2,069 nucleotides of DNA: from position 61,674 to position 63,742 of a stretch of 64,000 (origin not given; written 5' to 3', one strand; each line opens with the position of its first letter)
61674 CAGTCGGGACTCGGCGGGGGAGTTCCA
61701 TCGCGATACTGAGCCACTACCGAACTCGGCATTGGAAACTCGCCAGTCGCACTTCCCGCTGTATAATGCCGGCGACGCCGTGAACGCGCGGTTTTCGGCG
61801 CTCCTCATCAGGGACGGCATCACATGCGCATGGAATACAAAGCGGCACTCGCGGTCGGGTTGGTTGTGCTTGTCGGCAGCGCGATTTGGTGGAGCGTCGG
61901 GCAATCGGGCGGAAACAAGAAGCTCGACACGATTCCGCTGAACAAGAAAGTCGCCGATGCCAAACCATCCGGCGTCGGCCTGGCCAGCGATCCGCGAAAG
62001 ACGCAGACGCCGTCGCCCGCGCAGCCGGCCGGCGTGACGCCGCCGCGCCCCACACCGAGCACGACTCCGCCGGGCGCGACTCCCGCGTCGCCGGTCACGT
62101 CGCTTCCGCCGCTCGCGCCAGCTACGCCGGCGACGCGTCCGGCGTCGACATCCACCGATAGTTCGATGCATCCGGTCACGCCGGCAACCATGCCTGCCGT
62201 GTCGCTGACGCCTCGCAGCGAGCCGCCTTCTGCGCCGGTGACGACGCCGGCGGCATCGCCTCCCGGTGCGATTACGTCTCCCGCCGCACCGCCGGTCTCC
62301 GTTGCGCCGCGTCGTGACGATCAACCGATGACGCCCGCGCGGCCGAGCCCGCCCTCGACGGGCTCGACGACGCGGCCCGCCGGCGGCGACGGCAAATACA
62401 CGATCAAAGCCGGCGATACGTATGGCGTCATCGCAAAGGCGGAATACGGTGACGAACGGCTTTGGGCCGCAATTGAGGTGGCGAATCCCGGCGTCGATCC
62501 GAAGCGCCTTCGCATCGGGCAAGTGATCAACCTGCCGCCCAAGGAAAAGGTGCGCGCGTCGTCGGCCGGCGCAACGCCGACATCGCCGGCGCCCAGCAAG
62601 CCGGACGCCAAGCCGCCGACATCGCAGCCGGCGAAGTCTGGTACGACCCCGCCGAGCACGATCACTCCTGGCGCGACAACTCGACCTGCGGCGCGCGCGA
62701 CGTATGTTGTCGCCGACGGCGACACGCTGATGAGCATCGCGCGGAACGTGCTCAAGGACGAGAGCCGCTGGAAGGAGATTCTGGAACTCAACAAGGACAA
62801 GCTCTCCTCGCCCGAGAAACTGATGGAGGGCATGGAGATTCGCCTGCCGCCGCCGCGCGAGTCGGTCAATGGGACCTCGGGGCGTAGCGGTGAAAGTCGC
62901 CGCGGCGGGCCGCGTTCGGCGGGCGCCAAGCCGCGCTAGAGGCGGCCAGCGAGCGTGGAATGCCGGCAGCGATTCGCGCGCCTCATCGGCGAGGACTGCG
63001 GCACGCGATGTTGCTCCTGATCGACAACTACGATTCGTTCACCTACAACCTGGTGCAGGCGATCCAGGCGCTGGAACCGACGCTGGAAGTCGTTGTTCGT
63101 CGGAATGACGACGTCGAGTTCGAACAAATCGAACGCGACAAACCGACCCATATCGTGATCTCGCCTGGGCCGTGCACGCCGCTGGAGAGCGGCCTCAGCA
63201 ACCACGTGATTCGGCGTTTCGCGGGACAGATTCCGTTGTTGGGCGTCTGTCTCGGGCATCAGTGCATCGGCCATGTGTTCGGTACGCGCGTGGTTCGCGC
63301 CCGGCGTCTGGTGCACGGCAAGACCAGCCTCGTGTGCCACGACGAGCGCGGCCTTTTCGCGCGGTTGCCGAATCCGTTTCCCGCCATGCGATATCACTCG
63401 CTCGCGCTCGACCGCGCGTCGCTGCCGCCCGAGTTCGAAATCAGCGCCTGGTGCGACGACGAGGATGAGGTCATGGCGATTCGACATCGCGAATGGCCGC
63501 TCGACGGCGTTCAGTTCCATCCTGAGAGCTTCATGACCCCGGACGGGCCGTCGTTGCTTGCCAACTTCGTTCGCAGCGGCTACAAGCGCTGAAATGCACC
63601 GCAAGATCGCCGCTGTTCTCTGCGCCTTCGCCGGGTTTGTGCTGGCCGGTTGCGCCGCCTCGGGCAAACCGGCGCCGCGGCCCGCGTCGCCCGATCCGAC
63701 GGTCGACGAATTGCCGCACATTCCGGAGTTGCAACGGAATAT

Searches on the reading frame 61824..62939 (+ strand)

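Call 16: search_protein_families(library=pfam, proteins=[window:61824-62939:+])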
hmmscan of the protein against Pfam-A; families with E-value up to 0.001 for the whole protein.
window:61824-62939:+ (371 aa): 2 families
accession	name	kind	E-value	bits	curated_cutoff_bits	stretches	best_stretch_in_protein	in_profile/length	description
PF01476.26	LysM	-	5.3e-12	45.9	20.9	1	294-342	1-43/43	LysM domain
PF23457.1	LysM2_NFP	-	3.9e-09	36.9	36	1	191-238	7-54/56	NFP LysM2 domain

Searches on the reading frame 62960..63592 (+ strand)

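Call 85: search_protein_families(library=pfam, proteins=[window:62960-63592:+], max_evalue=0.00001)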
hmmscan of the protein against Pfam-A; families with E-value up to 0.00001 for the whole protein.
window:62960-63592:+ (210 aa): 2 families
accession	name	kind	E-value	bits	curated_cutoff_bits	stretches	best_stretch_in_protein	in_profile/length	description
PF00117.34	GATase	-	2.2e-55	187.7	22.8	1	19-204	1-187/190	Glutamine amidotransferase class-I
PF07722.19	Peptidase_C26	-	1.9e-07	31.5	20.5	1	88-189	103-219/219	Peptidase C26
